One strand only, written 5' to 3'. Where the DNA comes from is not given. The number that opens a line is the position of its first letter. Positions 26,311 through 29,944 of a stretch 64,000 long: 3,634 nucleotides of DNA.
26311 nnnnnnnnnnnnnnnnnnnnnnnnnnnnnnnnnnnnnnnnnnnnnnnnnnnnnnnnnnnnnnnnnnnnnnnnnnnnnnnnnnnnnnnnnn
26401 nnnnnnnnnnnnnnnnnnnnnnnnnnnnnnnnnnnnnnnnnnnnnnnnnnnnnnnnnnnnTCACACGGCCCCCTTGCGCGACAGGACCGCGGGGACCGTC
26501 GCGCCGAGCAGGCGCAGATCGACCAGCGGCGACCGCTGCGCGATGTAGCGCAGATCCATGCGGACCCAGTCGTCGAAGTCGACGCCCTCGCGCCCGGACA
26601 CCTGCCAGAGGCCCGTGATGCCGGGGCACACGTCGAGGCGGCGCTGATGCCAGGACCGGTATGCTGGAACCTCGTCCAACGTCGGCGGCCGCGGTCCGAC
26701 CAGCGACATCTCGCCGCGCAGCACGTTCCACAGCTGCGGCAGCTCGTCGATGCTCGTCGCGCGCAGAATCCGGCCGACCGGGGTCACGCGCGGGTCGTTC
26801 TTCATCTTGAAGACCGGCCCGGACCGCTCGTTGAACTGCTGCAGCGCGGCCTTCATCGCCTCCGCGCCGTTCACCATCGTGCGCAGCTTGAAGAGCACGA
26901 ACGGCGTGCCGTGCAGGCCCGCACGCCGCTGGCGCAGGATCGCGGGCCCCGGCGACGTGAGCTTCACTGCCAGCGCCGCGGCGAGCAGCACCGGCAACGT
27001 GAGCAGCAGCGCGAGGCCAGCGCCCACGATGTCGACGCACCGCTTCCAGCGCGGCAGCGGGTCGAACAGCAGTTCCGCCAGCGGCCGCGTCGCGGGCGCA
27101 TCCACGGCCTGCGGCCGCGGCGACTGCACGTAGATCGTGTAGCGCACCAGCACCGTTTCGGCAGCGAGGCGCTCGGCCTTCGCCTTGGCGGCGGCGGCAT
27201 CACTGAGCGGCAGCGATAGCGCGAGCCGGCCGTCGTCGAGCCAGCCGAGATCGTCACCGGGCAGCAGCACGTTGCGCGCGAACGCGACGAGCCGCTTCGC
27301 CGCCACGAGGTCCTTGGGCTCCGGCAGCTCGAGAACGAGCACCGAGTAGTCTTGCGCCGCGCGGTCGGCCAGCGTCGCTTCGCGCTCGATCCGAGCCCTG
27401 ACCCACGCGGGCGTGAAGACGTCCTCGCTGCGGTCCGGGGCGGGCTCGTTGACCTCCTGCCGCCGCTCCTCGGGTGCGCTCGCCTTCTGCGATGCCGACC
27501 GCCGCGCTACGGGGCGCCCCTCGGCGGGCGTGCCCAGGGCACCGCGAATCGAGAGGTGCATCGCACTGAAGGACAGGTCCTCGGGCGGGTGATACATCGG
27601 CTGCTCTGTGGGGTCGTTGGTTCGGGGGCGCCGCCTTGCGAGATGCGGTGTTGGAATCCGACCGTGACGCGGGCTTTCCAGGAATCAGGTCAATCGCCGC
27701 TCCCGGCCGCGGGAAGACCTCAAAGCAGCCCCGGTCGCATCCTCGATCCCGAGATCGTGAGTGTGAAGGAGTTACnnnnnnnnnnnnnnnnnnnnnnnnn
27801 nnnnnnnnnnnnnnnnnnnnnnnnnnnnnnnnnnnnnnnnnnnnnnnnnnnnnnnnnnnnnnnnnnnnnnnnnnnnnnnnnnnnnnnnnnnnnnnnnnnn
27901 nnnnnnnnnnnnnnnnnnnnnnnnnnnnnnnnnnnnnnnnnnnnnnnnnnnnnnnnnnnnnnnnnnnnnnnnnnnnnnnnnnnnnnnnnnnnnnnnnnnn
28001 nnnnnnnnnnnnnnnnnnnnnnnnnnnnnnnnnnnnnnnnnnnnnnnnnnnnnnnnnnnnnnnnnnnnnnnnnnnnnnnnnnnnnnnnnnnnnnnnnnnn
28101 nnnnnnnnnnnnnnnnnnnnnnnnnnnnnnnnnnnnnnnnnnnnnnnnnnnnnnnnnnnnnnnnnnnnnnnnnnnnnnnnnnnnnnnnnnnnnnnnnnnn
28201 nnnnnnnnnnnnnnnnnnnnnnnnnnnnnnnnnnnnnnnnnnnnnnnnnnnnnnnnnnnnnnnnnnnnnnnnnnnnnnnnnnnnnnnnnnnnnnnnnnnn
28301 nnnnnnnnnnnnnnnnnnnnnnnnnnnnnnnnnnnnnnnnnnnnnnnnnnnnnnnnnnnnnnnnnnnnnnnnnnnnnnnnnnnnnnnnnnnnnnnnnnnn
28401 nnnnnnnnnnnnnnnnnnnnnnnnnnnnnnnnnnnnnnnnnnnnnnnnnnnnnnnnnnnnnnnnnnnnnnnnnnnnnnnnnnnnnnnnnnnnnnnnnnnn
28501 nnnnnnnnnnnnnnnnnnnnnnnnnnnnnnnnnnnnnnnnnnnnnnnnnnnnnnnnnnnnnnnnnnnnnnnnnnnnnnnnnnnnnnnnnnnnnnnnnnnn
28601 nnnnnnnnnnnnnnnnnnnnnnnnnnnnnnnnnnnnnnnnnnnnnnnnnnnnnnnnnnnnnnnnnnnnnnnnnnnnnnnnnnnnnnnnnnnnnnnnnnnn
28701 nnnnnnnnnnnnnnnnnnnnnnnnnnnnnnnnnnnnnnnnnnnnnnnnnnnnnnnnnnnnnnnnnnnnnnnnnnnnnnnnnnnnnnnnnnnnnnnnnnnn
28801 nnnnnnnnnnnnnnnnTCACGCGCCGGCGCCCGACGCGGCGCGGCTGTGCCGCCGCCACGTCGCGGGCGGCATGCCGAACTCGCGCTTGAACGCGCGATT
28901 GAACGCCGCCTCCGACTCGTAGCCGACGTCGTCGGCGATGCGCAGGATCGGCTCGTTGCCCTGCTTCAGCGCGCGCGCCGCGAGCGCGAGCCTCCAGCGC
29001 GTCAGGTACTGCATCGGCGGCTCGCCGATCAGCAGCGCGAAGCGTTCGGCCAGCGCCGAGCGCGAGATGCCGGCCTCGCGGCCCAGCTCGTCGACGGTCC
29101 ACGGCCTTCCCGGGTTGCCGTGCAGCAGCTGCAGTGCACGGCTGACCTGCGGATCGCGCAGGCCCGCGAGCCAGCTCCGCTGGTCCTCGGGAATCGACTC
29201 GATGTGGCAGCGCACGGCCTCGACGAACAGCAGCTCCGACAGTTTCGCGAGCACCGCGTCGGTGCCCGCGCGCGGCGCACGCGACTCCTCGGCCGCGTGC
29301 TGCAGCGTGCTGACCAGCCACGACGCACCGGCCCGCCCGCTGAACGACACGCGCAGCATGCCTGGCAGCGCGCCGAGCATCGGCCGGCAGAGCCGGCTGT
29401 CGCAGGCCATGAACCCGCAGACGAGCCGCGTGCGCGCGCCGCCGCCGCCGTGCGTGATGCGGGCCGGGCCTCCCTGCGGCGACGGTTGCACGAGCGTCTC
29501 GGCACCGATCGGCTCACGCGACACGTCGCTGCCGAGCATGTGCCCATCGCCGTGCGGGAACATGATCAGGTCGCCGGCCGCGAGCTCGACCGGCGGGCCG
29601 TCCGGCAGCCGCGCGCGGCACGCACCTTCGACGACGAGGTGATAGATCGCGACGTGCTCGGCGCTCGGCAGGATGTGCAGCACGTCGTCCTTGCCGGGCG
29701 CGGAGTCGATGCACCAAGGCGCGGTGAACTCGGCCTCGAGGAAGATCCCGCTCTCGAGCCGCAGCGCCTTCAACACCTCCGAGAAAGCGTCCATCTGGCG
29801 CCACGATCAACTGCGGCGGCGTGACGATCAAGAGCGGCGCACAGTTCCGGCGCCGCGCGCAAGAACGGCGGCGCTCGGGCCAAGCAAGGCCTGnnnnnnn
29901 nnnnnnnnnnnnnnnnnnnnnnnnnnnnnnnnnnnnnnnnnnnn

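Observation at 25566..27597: Degenerate GGDEF-like module present both as a stand-alone 137-aa protein and as the N-terminal domain of the priming sugar-1-P transferase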

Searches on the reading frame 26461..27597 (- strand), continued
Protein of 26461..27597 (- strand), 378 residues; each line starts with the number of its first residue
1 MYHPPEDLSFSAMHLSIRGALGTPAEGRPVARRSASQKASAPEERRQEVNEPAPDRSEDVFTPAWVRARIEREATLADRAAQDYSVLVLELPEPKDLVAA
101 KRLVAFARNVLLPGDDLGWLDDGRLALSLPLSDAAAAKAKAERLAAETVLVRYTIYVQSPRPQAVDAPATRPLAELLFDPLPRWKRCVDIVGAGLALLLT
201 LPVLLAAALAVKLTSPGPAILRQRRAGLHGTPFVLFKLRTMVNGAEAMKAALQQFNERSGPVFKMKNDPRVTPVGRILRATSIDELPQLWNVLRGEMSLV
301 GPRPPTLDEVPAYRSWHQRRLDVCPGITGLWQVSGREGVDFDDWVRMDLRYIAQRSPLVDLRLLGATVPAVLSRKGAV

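Call 94: fold_search(model_id=the predicted structure, library=pdb)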
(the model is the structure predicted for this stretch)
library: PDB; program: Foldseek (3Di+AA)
matches with E <= 10: 1219; with E <= 0.001: 20
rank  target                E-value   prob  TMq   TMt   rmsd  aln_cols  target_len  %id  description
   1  8g1n_A                5.0e-14  1.00  0.40  0.75   6.4       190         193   35  Structure of Campylobacter concisus PglC I57M/Q175M Variant with modeled C-terminus (released 2023-05-31)
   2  8e37_A                6.0e-14  1.00  0.40  0.78   6.4       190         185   35  Structure of Campylobacter concisus wild-type SeMet PglC (released 2023-09-06)
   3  8g1n_B                7.9e-14  1.00  0.40  0.75   6.6       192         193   35  Structure of Campylobacter concisus PglC I57M/Q175M Variant with modeled C-terminus (released 2023-05-31)
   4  8t53_A                2.8e-10  1.00  0.38  0.36  10.2       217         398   30  S. enterica WbaP in a styrene maleic acid liponanoparticle (released 2024-02-14)
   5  5euh_C                2.6e-04  1.00  0.25  0.63   4.1       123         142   19  Crystal structure of the c-di-GMP-bound GGDEF domain of P. fluorescens GcbC (released 2015-12-30)
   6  5llx_A                3.5e-04  1.00  0.23  0.14   3.4       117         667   17  Bacteriophytochrome activated diguanylyl cyclase from Idiomarina species A28L with GTP bound (released 2017-03-15)
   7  5llw_A                3.5e-04  1.00  0.23  0.13   4.0       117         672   16  Bacteriophytochrome activated diguanylyl cyclase from Idiomarina species A28L (released 2017-03-15)
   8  3i5c_A                4.1e-04  1.00  0.25  0.48   3.5       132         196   14  Crystal structure of a fusion protein containing the leucine zipper of GCN4 and the GGDEF domain of WspR from Pseudomo (released 2009-08-18)
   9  5euh_A                4.1e-04  1.00  0.24  0.52   5.3       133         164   15  Crystal structure of the c-di-GMP-bound GGDEF domain of P. fluorescens GcbC (released 2015-12-30)
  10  3ign                  6.1e-04  1.00  0.24  0.52   2.9       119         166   13  Crystal Structure of the GGDEF domain from Marinobacter aquaeolei diguanylate cyclase complexed with c-di-GMP - Northeas (released 2009-08-11)
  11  6zxm_A                6.1e-04  1.00  0.26  0.33   4.1       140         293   14  Diguanylate cyclase DgcR in complex with c-di-GMP (released 2021-03-31)
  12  6pwk_B                6.5e-04  0.96  0.24  0.22  21.6       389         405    9  Vibrio cholerae LapD S helix-GGDEF-EAL (bound to c-di-GMP) (released 2019-10-09)
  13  3ezu                  6.9e-04  1.00  0.22  0.25   4.1       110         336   19  Crystal structure of multidomain protein of unknown function with GGDEF-domain (NP_951600.1) from GEOBACTER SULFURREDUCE (released 2008-11-18)
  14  5m3c_A                8.2e-04  1.00  0.24  0.22  16.2       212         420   13  Structure of the hybrid domain (GGDEF-EAL) of PA0575 from Pseudomonas aeruginosa PAO1 at 2.8 Ang. with GTP and Ca2+ bo (released 2017-12-20)
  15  6et7_B                8.6e-04  1.00  0.24  0.14   3.4       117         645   17  Activated heterodimer of the bacteriophytochrome regulated diguanylyl cyclase variant - S505V A526V - from Idiomarina  (released 2018-06-13)
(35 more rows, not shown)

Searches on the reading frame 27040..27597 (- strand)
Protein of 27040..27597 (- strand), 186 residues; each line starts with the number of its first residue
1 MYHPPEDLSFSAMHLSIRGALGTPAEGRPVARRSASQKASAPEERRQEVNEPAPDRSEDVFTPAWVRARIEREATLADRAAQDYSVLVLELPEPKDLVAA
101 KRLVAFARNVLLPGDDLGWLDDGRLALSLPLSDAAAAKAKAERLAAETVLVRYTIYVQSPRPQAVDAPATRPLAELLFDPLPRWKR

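Call 11: find_homologous_proteins(query=window:27040-27597:-, max_evalue=0.01)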
Query seq(186 aa): 2732 candidates shared short words with the query, none scored E <= 0.01.

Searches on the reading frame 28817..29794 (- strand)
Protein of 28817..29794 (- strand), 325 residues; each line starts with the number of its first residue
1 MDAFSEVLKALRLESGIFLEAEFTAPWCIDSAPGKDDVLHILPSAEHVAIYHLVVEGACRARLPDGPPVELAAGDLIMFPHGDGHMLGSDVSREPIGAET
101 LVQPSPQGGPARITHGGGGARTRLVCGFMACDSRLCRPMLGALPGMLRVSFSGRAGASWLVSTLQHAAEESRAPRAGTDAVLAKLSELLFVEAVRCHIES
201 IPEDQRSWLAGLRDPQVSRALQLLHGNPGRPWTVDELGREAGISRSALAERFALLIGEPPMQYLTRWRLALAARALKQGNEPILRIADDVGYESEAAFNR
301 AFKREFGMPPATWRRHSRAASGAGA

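Call 9: search_protein_families(library=pfam, proteins=[window:28817-29794:-], max_evalue=0.001)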
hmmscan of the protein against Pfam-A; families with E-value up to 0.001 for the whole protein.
window:28817-29794:- (325 aa): 3 families
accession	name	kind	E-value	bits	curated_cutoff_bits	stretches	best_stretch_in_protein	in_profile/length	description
PF12852.13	Cupin_6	-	3.1e-46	157.9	26.7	1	2-199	1-183/183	Cupin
PF12833.13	HTH_18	-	4.2e-22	78.7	33.6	1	238-315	2-79/80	Helix-turn-helix domain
PF00165.29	HTH_AraC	-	2.7e-12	46.9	26.6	1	276-314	1-41/42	Bacterial regulatory helix-turn-helix proteins, AraC family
